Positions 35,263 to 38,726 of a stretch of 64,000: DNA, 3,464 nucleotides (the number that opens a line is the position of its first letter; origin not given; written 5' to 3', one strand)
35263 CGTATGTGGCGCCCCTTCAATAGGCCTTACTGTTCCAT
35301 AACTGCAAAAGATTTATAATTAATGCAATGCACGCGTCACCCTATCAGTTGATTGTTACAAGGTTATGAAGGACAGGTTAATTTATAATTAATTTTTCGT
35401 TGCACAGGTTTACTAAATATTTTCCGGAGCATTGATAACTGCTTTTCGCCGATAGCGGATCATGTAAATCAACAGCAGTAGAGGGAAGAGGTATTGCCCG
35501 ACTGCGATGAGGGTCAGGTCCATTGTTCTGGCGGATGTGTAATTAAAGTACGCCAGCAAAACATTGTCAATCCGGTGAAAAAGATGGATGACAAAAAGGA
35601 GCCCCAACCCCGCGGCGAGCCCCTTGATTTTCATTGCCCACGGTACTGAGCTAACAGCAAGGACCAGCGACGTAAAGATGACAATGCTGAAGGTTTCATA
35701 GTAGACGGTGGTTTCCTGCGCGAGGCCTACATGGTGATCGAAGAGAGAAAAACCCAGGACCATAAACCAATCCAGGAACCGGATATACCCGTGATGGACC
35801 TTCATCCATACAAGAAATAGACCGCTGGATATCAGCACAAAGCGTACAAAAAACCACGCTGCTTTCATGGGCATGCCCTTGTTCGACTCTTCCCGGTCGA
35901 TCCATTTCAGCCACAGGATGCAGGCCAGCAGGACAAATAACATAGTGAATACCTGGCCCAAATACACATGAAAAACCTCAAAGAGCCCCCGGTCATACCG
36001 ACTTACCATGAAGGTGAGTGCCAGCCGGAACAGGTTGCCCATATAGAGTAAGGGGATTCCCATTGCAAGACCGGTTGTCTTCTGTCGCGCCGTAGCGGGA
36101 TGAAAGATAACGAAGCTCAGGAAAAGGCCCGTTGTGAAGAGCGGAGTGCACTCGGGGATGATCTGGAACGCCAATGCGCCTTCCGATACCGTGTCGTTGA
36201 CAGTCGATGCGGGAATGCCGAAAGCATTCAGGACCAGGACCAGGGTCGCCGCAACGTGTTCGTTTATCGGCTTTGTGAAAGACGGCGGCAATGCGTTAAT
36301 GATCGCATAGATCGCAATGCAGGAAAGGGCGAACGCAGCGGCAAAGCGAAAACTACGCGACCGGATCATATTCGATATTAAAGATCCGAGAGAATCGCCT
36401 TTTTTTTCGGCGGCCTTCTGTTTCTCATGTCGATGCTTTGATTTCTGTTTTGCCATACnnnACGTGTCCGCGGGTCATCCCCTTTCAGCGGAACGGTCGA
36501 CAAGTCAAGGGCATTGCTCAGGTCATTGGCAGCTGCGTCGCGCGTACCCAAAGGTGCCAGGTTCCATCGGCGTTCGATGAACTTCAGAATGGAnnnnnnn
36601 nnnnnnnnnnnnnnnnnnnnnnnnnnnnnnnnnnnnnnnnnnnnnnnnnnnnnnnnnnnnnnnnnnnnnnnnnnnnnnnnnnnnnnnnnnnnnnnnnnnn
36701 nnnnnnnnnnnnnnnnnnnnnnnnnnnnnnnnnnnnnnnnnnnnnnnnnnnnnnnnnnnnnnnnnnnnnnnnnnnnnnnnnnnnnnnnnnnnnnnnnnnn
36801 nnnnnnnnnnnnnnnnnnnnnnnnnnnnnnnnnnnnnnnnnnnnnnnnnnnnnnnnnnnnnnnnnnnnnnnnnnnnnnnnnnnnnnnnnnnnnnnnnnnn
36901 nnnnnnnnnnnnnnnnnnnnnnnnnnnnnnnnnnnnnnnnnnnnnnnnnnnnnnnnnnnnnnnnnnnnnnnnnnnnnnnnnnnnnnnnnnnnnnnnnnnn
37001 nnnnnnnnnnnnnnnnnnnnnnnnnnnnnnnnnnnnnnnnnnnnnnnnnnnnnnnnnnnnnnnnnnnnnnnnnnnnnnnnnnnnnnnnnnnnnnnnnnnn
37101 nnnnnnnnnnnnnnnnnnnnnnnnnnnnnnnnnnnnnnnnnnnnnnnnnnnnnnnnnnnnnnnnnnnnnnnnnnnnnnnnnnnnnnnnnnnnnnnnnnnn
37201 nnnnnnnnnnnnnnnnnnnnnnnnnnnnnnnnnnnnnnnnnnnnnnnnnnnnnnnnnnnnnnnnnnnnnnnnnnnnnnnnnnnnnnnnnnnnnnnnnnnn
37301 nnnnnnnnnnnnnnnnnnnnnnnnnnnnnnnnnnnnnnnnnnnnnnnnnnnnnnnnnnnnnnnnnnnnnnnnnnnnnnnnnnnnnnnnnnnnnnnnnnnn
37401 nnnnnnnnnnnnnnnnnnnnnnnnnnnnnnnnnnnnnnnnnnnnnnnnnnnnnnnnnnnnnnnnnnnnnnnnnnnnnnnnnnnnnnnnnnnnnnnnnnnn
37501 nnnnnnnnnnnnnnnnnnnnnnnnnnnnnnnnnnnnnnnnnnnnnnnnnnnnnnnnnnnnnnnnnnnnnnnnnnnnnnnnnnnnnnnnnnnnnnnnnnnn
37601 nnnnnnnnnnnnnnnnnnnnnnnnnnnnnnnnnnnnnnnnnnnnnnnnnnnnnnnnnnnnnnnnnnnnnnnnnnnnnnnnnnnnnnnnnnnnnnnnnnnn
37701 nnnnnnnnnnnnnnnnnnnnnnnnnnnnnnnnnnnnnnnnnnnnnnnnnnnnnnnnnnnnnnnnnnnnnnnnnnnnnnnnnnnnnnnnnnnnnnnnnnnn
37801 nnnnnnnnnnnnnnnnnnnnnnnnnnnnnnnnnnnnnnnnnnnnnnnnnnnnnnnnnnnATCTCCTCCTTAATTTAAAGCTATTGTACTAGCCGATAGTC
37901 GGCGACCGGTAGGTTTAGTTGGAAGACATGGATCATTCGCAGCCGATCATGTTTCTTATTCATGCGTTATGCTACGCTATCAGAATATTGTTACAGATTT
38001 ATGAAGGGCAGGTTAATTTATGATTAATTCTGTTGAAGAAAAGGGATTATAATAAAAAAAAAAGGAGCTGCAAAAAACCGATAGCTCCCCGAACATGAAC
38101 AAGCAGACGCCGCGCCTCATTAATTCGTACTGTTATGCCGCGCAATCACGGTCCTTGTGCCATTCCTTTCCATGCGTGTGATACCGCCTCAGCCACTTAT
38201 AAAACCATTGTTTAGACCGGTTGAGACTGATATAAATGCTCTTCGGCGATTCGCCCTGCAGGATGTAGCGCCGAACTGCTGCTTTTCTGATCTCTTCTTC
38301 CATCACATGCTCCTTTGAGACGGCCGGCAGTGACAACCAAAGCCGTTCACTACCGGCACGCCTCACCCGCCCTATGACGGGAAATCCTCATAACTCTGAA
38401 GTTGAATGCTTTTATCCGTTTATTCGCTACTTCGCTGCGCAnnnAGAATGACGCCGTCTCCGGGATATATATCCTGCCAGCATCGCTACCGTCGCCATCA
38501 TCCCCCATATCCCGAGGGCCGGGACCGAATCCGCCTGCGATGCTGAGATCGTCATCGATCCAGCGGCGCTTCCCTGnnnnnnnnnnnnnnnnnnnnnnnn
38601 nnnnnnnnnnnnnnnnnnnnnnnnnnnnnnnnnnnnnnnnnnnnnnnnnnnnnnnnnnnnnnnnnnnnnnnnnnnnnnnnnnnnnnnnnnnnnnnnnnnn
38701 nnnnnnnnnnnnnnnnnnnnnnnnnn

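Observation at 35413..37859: Phosphoesterase (PlcN/AcpA family) and exosortase form a two-gene unit with a 3-nt gap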

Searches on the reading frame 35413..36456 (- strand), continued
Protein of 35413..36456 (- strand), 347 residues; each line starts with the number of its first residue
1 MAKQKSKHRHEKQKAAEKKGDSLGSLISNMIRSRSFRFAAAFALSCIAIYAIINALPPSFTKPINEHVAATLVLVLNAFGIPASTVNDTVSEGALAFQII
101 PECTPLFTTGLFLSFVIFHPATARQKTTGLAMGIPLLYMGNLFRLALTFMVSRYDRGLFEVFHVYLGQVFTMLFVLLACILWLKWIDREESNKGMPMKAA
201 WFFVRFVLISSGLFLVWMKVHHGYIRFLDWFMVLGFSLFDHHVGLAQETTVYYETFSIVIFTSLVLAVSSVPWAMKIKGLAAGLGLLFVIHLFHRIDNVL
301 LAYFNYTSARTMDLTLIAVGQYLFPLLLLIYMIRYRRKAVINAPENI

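Call 51: fold_search(model_id=the predicted structure, library=pdb)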
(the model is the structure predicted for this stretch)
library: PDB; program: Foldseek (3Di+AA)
matches with E <= 10: 114; with E <= 0.001: 0
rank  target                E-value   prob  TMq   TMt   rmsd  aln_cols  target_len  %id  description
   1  9k80_A                4.3e-01  0.47  0.23  0.28  18.6       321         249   10  Cryo-EM structure of designed zinc-induced filament Fiber-n6-Zn1-HEHE-5 (released 2025-10-29)
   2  7n59_A                8.0e-01  0.12  0.18  0.13  25.5       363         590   11  Structure of AtAtm3 in the inward-facing conformation with GSSG bound (released 2022-04-13)
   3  8iw1_R                9.6e-01  0.21  0.21  0.26  19.9       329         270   12  Cryo-EM structure of the PEA-bound mTAAR9-Golf complex (released 2023-05-31)
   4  8hs3_R                1.0e+00  0.15  0.20  0.23  15.8       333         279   15  Gi bound orphan GPR20 in ligand-free state (released 2023-03-08)
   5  9cpb_5T               1.2e+00  0.04  0.10  0.11  39.9       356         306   10  Atomic model of bovine Fallopian tube cilia doublet microtubule (48-nm periodicity) (released 2024-10-30)
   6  8uhb_A                1.4e+00  0.13  0.20  0.21  21.9       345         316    8  Cryo-EM Structure of the Ro5256390-bound hTA1-Gs heterotrimer signaling complex (released 2024-01-10)
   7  8p1u_A                1.4e+00  0.07  0.16  0.15  21.3       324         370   12  Structure of divisome complex FtsWIQLB (released 2024-05-22)
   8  6gxc_A                1.5e+00  0.06  0.13  0.08  21.0       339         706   13  Bacterial oligosaccharyltransferase PglB in complex with an inhibitory peptide and a reactive lipid-linked oligosaccha (released 2018-11-14)
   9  8wu1_R                1.9e+00  0.11  0.19  0.23  19.9       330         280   11  Cryo-EM structure of CB1-beta-arrestin1 complex (released 2024-03-20)
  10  8eew_A                1.9e+00  0.05  0.13  0.07  29.2       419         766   12  CryoEM of the soluble OPA1 dimer from the GDP-AlFx bound helical assembly on a lipid membrane (released 2023-06-28)
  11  5ogl_A                1.9e+00  0.04  0.13  0.08  21.0       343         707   12  Structure of bacterial oligosaccharyltransferase PglB in complex with an acceptor peptide and an lipid-linked oligosac (released 2017-10-25)
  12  7drx_A                2.0e+00  0.08  0.17  0.08  13.7       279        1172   11  Cryo-EM structure of Dnf1 from Saccharomyces cerevisiae in 90PS with beryllium fluoride (E2P state) (released 2022-03-23)
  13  2ddz_A                2.1e+00  0.92  0.11  0.21   4.2        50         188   20  Protein of Unknown Function from Pyrococcus horikoshi (released 2007-02-13)
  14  9jlc_R                2.1e+00  0.12  0.19  0.23  13.4       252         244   13  Cryo-EM structure of MAS1-Gi Complex with AVE 0991 (released 2025-09-24)
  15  7vgv_B                2.5e+00  0.18  0.24  0.29  12.1       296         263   11  Anion free form of light-driven chloride ion-pumping rhodopsin, NM-R3, structure determined by serial femtosecond crys (released 2022-02-16)
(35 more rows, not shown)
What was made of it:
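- Tried and rejected: Foldseek against the PDB gave nothing at E <= 0.001 (call 51), so the function of the C-terminal extension remains unknown.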

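Call 52: search_protein_families(library=pfam, proteins=[window:35413-36456:-], max_evalue=10)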
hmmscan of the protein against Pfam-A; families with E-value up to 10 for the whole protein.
window:35413-36456:- (347 aa): 2 families
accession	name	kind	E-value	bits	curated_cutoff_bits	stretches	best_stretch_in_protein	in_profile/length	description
PF25612.1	DUF7940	-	0.0025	18.8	27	1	31-83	10-58/63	Family of unknown function (DUF7940)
PF07274.17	DUF1440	-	4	7.9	34.7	1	249-292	56-99/135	Protein of unknown function (DUF1440)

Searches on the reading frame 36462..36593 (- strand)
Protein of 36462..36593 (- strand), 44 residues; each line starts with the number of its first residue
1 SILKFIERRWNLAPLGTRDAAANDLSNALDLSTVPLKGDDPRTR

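Call 31: search_protein_families(library=ncbifam, proteins=[window:36462-36593:-], max_evalue=10)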
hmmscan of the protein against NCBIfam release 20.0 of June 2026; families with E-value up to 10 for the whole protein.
seq(44 aa): 0 families

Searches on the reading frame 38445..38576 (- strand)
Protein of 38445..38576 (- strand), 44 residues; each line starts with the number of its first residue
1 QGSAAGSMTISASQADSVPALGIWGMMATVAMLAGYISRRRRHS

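Call 31: search_protein_families(library=ncbifam, proteins=[window:38445-38576:-], max_evalue=10)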
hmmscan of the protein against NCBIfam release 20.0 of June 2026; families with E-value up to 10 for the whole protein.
seq(44 aa): 5 families
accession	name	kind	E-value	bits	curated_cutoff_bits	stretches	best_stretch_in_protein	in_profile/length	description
NF033207.2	midcut_by_XrtH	subfamily_domain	0.009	16.1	45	1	7-43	26-62/175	midcut-by-XrtH protein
TIGR01167.1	LPXTG_anchor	domain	0.033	14.8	15.9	1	17-42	9-32/34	LPXTG cell wall anchor domain-containing protein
TIGR03901.2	MYXO-CTERM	domain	0.035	14.5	20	1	19-42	14-33/34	MYXO-CTERM sorting domain-containing protein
NF033947.0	PEP-cistern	hypoth_equivalog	0.1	12.4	60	1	3-40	158-195/195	cistern family PEP-CTERM protein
TIGR04174.1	IPTL_CTERM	subfamily_domain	0.37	11.2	20.5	1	18-42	1-26/27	IPTL-CTERM sorting domain-containing protein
